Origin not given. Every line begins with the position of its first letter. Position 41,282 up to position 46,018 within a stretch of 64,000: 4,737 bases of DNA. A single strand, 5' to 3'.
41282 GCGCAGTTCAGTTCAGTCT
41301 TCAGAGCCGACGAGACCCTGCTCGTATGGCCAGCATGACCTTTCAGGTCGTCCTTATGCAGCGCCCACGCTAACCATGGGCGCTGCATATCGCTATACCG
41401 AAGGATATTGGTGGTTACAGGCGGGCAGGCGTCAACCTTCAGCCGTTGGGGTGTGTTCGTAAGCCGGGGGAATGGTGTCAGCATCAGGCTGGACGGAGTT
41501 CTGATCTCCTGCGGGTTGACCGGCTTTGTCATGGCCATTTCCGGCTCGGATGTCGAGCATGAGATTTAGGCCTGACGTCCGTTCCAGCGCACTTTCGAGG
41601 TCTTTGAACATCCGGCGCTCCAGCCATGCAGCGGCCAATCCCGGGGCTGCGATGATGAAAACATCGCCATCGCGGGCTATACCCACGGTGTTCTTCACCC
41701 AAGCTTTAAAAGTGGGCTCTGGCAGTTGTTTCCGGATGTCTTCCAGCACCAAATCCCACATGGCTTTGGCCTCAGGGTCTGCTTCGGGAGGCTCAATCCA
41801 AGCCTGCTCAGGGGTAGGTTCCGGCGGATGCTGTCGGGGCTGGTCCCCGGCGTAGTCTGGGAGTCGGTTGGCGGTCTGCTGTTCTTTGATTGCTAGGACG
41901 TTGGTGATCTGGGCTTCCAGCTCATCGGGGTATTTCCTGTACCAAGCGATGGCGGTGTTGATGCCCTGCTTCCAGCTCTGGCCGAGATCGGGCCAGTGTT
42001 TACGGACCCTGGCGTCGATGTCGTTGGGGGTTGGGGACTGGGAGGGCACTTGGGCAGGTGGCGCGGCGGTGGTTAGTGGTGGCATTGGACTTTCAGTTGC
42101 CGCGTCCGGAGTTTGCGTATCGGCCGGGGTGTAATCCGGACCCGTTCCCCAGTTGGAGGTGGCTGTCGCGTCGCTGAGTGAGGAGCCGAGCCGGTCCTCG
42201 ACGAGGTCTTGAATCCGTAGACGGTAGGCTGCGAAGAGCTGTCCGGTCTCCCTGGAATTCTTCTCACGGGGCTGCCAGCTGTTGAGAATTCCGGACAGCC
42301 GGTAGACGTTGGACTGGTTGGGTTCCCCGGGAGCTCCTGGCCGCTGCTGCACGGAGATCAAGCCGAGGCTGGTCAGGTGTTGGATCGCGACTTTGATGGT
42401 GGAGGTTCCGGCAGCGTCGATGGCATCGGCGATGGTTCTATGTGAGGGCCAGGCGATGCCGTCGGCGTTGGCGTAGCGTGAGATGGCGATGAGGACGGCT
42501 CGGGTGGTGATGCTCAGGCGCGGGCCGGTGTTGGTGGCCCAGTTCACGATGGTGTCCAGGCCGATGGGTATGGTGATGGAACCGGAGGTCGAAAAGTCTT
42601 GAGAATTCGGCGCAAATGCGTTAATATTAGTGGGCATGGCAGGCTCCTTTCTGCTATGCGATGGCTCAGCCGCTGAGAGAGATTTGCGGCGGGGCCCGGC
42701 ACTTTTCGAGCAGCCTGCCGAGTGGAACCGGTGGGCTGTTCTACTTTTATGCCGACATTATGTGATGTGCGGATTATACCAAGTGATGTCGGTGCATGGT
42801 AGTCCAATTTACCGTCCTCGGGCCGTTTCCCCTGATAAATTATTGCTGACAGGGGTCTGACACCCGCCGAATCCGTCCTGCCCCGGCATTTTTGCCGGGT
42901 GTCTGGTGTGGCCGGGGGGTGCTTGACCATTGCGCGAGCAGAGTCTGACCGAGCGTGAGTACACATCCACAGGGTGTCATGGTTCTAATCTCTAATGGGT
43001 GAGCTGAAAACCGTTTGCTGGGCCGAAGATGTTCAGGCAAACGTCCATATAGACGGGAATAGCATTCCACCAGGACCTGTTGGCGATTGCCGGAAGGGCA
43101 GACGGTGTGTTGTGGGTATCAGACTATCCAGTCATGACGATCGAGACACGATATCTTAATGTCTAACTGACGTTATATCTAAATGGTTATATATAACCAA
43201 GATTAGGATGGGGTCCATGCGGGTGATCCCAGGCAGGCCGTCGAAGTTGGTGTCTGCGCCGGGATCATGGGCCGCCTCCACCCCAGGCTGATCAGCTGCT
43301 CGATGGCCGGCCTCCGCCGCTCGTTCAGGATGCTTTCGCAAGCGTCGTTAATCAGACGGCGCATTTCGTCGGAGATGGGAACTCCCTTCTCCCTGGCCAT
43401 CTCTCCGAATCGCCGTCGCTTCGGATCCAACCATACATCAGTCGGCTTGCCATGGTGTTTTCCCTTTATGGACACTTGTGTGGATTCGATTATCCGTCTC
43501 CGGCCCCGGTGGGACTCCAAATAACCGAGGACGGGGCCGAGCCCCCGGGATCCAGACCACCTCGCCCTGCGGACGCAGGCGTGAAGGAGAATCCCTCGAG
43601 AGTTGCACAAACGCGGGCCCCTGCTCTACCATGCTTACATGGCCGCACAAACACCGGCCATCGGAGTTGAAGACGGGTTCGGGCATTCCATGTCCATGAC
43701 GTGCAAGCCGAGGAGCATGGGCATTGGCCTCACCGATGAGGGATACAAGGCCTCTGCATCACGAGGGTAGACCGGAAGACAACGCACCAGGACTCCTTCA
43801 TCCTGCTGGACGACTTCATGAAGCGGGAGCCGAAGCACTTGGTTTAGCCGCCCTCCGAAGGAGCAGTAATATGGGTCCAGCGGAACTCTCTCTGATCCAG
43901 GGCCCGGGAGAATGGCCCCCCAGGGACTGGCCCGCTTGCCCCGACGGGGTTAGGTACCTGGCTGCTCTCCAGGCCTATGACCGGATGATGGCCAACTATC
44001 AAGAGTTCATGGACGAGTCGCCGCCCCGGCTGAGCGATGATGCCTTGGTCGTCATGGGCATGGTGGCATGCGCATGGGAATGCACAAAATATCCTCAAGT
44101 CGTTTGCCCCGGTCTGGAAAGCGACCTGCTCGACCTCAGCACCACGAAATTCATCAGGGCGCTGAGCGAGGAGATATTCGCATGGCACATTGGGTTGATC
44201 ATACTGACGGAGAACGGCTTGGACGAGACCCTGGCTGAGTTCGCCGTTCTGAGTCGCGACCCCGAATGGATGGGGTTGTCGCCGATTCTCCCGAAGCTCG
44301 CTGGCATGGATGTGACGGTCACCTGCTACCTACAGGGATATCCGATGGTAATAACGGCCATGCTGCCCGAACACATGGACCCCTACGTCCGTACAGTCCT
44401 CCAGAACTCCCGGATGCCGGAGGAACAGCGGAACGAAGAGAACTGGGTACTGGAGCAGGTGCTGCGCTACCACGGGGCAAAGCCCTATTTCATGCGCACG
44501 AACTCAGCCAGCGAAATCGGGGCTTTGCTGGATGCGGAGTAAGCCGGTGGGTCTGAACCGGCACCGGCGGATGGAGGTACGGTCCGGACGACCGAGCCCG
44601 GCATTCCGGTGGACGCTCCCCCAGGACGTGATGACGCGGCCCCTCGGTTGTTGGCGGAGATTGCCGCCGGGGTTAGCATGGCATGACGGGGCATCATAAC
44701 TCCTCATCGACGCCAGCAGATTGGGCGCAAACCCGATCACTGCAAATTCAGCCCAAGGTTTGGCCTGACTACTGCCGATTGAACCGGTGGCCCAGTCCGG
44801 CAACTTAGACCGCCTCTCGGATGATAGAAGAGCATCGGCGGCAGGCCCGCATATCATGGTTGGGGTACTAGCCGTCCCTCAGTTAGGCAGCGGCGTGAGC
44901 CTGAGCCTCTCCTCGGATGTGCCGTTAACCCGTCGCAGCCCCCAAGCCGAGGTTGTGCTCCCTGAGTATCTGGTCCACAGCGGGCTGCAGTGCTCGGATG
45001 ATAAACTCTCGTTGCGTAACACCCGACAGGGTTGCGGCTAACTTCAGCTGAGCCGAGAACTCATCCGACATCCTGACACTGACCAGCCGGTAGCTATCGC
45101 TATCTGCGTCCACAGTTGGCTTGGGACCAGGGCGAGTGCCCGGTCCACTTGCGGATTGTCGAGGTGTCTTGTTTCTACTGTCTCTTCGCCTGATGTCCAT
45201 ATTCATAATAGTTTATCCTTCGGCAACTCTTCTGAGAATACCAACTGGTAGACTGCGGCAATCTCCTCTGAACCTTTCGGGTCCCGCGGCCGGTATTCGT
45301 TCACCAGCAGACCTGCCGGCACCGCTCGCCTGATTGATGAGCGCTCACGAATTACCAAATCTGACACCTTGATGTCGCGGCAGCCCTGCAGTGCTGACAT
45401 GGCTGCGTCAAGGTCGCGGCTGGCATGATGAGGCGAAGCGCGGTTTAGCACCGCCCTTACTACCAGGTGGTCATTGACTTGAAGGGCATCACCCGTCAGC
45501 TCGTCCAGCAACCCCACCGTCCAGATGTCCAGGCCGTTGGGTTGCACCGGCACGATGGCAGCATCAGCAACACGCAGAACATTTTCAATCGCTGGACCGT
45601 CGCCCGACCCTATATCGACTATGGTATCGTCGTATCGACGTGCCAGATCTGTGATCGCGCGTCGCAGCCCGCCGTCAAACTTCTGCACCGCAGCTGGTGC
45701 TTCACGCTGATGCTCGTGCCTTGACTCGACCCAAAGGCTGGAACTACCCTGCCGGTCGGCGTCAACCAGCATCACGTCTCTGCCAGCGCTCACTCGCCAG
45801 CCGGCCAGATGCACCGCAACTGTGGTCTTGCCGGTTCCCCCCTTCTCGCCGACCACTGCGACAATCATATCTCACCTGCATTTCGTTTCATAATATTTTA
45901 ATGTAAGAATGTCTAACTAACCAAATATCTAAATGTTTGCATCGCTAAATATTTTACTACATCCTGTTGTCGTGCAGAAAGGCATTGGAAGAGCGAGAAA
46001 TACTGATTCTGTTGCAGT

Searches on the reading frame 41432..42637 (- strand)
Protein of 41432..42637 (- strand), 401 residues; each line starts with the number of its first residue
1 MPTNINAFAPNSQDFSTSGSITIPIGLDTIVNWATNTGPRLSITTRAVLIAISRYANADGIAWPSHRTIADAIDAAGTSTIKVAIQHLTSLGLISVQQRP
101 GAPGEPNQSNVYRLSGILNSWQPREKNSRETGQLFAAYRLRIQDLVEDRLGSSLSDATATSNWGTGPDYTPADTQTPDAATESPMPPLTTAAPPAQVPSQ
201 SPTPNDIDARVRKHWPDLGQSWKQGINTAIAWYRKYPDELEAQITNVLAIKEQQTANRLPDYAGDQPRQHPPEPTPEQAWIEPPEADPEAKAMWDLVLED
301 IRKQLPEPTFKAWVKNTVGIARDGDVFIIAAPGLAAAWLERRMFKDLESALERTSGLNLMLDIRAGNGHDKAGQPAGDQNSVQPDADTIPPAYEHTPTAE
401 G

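Call 24: search_protein_families(library=pfam, proteins=[window:41432-42637:-], max_evalue=0.001)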
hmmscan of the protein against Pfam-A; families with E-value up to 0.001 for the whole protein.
window:41432-42637:- (401 aa): 2 families
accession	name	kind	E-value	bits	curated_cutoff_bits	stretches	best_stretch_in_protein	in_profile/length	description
PF11638.13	DnaA_N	-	4.6e-08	33.1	24.6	1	292-351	2-63/65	DnaA N-terminal domain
PF13730.12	HTH_36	-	5.7e-08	32.9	25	1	40-94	2-55/55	Helix-turn-helix domain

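Call 79: search_dna_similar(query=window:41432-42637:-, collection=plasmids, mode=protein, max_evalue=0.00001, max_rows=12)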
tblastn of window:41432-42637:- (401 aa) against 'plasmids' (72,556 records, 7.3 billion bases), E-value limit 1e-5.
No match.
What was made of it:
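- Tried and rejected: Rep-like protein against PLSDB by tblastn: no match (call 79).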

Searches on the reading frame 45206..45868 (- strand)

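Call 104: search_protein_families(library=pfam, proteins=[P0155, P0158, P0161, P0154, P0156, P0168], max_evalue=0.01)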
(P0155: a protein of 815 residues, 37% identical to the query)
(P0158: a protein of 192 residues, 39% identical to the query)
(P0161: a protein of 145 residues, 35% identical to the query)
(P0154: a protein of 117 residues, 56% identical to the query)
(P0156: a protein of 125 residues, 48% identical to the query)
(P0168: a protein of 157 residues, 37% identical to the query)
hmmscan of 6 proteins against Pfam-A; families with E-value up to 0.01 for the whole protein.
P0155 (815 aa): 7 families
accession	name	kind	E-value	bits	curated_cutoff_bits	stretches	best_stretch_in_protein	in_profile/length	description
PF24142.1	Beta-sand_ComC_1st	-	2.4e-15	57.5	27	0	56-85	44-74/79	EGF-like domain-containing protein ComC first beta-sandwich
PF24842.1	UFD1_N2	-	2.2e-11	44.1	37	0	68-98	16-46/76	Ubiquitin fusion degradation protein UFD1, N-terminal subdomain 2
PF15585.11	Imm7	-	1.2e-09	39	25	0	52-96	80-124/130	Immunity protein 7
PF05803.17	Chordopox_L2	-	4.1e-08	33.4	27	0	787-805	26-44/81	Chordopoxvirus L2 protein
PF11492.14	Dicistro_VP4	-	1.2e-07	32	22.6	0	91-111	19-39/57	Cricket paralysis virus, VP4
PF22515.2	DUF6996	-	4.6e-07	30.2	27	0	71-103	37-71/71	Domain of unknown function (DUF6996)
PF09496.15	CENP-O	-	0.0015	19.1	23.9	0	55-82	29-55/197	Cenp-O kinetochore centromere component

P0158 (192 aa): 0 families

P0161 (145 aa): 0 families

P0154 (117 aa): 0 families

P0156 (125 aa): 0 families

P0168 (157 aa): 0 families
